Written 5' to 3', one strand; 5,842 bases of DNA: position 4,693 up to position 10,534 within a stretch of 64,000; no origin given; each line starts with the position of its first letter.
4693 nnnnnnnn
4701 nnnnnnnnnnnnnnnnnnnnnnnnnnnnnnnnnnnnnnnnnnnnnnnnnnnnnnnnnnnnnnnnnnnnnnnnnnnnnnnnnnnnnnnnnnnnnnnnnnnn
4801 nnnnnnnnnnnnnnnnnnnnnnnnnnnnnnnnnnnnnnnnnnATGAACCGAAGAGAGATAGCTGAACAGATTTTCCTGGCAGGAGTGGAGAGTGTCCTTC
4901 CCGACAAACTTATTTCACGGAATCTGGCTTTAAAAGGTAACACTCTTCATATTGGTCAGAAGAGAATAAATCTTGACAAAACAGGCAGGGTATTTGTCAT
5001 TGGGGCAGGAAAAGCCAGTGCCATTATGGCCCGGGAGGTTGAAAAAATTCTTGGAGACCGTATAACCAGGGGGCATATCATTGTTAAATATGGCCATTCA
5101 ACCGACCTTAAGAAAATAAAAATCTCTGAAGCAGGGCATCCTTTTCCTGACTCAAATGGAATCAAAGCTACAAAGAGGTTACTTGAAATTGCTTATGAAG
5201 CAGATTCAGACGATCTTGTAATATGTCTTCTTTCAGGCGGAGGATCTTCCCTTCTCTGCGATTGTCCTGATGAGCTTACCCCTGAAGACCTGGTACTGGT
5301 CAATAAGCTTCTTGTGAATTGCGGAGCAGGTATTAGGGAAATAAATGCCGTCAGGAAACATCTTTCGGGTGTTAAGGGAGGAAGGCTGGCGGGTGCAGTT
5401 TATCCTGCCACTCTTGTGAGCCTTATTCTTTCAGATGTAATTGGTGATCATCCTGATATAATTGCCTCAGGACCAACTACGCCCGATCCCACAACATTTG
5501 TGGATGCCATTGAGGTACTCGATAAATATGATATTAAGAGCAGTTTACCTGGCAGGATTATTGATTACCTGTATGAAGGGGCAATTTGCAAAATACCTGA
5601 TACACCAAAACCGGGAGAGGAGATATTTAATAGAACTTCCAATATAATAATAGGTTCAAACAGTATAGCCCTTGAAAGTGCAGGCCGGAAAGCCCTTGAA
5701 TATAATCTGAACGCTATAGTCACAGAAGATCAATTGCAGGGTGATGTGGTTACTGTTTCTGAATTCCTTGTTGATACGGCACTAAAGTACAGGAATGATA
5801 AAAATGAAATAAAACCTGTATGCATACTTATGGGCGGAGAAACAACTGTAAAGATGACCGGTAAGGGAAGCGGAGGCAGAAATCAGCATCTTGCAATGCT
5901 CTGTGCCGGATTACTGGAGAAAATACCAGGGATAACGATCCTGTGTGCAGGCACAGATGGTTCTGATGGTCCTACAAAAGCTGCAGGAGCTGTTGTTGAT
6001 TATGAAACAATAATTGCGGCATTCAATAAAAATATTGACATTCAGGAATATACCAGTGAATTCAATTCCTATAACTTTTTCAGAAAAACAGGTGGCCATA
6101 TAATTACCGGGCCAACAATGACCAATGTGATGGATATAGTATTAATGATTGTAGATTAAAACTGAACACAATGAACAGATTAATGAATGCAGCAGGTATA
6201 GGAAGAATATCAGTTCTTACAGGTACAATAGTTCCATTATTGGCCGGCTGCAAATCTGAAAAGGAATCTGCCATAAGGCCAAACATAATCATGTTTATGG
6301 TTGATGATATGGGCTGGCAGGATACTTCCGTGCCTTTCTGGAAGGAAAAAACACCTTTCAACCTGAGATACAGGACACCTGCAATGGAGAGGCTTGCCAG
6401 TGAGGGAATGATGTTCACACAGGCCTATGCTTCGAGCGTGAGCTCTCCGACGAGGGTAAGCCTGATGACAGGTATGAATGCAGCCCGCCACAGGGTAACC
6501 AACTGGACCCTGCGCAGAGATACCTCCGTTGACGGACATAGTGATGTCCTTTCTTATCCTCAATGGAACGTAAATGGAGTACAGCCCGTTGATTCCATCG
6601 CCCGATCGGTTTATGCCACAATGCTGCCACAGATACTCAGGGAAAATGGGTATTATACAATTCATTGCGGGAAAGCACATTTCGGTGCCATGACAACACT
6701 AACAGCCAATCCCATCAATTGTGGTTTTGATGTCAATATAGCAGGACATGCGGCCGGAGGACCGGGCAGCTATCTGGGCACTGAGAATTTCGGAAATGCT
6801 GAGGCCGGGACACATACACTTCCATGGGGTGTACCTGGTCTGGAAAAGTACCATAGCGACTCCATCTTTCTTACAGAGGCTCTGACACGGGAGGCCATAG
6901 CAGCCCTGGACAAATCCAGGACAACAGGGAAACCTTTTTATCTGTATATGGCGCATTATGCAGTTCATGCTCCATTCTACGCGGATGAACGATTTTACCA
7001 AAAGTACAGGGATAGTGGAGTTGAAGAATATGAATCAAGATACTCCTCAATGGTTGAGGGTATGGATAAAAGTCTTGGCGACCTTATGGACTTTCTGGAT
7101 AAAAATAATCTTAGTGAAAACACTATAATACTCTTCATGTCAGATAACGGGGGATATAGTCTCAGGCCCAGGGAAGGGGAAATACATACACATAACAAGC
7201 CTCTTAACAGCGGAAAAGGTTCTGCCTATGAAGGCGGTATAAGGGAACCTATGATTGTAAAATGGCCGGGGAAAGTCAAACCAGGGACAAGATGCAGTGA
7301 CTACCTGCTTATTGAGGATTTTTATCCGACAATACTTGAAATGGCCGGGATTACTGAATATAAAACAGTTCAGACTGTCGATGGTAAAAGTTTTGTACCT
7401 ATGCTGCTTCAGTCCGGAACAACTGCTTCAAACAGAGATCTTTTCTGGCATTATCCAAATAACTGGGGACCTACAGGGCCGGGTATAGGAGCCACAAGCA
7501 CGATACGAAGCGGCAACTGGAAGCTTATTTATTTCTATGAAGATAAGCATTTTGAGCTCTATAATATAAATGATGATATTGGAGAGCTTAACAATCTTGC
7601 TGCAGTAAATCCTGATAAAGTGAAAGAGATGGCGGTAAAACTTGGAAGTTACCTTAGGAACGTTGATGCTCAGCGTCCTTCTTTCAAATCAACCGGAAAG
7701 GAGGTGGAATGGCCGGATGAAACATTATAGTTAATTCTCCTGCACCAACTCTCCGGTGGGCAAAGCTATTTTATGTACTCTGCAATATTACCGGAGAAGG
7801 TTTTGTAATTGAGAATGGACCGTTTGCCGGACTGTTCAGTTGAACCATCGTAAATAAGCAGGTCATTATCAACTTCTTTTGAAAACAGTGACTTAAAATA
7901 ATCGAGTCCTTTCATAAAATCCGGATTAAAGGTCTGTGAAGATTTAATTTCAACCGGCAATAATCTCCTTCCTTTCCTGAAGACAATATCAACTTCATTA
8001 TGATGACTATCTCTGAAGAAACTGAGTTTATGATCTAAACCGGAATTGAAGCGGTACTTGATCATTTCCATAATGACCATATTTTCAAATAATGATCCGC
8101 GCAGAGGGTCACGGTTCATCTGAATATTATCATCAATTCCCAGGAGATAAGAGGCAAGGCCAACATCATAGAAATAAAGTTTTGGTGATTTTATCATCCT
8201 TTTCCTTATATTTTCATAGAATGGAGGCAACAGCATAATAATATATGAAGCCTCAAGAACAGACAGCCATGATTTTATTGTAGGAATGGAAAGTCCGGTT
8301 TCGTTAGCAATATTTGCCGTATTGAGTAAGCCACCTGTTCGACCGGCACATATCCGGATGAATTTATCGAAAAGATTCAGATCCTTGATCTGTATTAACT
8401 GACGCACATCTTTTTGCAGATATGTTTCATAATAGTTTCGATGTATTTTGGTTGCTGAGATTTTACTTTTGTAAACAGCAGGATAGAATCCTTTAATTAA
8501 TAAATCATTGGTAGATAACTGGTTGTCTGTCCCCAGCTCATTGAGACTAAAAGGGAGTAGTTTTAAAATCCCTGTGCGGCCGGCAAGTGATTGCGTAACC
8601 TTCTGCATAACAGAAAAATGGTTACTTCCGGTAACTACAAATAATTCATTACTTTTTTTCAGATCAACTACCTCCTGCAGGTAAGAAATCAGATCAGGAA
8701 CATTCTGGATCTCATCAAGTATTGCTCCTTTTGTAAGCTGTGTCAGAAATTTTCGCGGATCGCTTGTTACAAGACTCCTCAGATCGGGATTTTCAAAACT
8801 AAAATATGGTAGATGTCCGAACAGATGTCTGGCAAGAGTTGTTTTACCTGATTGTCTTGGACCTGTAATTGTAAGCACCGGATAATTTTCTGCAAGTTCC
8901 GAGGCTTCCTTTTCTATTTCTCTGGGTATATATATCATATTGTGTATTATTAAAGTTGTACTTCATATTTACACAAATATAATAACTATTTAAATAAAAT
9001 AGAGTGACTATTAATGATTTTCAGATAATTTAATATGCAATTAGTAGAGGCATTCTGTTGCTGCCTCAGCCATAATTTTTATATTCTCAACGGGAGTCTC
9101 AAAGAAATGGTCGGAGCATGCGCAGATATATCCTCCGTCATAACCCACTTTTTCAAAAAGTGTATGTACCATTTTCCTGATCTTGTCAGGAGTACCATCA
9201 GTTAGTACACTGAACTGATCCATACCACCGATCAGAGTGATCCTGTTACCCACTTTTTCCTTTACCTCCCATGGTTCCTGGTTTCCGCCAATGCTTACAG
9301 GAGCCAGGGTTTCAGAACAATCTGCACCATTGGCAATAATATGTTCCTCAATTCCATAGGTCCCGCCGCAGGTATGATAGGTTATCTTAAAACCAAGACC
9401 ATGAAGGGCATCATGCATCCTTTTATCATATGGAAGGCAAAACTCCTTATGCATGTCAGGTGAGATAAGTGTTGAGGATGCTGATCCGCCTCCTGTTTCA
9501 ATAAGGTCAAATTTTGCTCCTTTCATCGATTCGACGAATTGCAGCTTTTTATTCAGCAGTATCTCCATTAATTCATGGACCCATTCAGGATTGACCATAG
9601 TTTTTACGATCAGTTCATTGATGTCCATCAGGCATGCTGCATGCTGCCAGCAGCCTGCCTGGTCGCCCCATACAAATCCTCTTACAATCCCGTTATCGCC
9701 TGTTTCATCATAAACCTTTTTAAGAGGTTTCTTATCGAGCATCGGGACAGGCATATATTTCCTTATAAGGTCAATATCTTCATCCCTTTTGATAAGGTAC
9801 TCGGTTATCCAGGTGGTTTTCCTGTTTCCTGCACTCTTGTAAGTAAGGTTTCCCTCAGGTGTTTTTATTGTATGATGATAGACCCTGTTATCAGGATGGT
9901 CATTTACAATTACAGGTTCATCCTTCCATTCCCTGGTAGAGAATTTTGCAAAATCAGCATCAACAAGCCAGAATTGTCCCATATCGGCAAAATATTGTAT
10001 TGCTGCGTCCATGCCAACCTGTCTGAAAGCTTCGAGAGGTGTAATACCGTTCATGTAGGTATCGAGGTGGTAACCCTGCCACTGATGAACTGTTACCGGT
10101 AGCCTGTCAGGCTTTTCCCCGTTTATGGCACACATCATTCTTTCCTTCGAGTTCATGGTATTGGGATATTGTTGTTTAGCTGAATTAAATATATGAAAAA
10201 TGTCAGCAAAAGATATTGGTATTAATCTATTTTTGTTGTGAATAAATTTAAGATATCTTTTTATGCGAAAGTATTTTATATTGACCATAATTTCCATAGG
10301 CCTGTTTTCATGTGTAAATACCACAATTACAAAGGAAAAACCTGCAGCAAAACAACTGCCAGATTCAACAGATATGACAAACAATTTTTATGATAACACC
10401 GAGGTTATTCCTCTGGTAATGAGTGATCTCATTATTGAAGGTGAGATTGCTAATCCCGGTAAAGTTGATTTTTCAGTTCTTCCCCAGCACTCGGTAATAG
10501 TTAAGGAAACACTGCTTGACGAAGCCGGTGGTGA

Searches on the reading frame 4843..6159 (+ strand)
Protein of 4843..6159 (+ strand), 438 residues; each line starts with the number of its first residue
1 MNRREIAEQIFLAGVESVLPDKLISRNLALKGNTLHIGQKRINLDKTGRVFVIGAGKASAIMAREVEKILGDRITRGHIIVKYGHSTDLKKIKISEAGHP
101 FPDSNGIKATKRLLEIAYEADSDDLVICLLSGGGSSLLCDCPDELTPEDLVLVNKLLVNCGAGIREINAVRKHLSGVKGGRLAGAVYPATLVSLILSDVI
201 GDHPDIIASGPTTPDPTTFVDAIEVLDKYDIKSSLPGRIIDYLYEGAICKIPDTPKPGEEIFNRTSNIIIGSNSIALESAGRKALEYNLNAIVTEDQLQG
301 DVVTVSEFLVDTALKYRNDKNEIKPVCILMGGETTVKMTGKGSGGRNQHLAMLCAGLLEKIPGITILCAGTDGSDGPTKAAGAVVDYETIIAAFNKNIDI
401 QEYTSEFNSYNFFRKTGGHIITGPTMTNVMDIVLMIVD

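Call 39: search_protein_families(library=pfam, proteins=[window:4843-6159:+], max_evalue=0.00001)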
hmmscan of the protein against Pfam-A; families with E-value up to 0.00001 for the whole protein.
window:4843-6159:+ (438 aa): 2 families
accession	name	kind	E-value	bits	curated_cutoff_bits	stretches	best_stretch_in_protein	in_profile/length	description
PF13660.11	DUF4147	-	1.1e-81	274.2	23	1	7-243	2-233/234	Domain of unknown function (DUF4147)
PF05161.18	MOFRL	-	5.7e-36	123.4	28.3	1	326-431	1-106/106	MOFRL family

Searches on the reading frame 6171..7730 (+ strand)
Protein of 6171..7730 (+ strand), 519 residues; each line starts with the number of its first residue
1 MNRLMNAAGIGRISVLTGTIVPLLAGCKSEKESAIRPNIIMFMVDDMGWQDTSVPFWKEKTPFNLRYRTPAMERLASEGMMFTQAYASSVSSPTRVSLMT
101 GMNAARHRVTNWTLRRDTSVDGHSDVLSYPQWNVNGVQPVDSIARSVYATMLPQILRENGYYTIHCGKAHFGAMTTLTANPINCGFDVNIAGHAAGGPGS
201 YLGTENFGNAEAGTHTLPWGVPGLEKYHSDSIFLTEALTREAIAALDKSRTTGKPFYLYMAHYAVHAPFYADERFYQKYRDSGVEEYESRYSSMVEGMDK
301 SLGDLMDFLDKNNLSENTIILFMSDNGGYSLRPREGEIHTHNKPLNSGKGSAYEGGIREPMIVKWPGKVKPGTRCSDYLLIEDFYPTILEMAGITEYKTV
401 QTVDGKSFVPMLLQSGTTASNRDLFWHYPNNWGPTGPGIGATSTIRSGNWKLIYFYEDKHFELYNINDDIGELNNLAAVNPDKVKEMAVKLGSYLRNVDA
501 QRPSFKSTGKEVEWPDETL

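Call 39: search_protein_families(library=pfam, proteins=[window:6171-7730:+], max_evalue=0.00001)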
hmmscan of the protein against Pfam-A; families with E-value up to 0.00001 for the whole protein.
window:6171-7730:+ (519 aa): 3 families
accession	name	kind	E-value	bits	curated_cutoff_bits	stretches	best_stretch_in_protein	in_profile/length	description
PF00884.28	Sulfatase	-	8.9e-43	147.1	25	1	37-394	1-301/301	Sulfatase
PF16347.10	SGSH_C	-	4.3e-20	72.9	29.3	1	352-497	11-150/154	N-sulphoglucosamine sulphohydrolase, C-terminal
PF01663.27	Phosphodiest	-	4.5e-11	43.4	23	1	67-381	18-275/342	Type I phosphodiesterase / nucleotide pyrophosphatase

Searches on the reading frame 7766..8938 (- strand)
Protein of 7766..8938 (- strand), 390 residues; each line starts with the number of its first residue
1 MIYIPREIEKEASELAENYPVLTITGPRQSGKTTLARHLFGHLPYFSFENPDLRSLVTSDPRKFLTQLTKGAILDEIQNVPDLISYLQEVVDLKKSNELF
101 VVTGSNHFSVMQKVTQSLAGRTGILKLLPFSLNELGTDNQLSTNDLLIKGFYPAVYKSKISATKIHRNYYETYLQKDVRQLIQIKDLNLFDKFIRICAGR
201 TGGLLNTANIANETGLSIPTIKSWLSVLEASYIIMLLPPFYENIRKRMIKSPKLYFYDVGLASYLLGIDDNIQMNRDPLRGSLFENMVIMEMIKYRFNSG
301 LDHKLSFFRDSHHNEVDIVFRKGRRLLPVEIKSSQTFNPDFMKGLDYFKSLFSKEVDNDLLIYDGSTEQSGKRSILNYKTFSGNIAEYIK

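Call 39: search_protein_families(library=pfam, proteins=[window:7766-8938:-], max_evalue=0.00001)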
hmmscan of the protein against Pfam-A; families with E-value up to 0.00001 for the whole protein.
window:7766-8938:- (390 aa): 2 families
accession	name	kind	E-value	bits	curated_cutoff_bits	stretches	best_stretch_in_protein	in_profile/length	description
PF13635.12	DUF4143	-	3.8e-48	163.7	28.1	1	175-334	1-160/160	Domain of unknown function (DUF4143)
PF13173.12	AAA_14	-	2.2e-27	96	27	1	19-135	2-128/129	AAA domain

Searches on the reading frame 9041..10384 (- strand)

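Call 39: search_protein_families(library=pfam, proteins=[window:9041-10384:-], max_evalue=0.00001)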
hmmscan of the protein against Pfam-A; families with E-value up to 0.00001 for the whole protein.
window:9041-10384:- (447 aa): 1 family
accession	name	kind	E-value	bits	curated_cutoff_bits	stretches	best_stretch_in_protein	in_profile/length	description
PF01208.23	URO-D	-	9.8e-26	91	23.9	1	240-444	141-345/346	Uroporphyrinogen decarboxylase (URO-D)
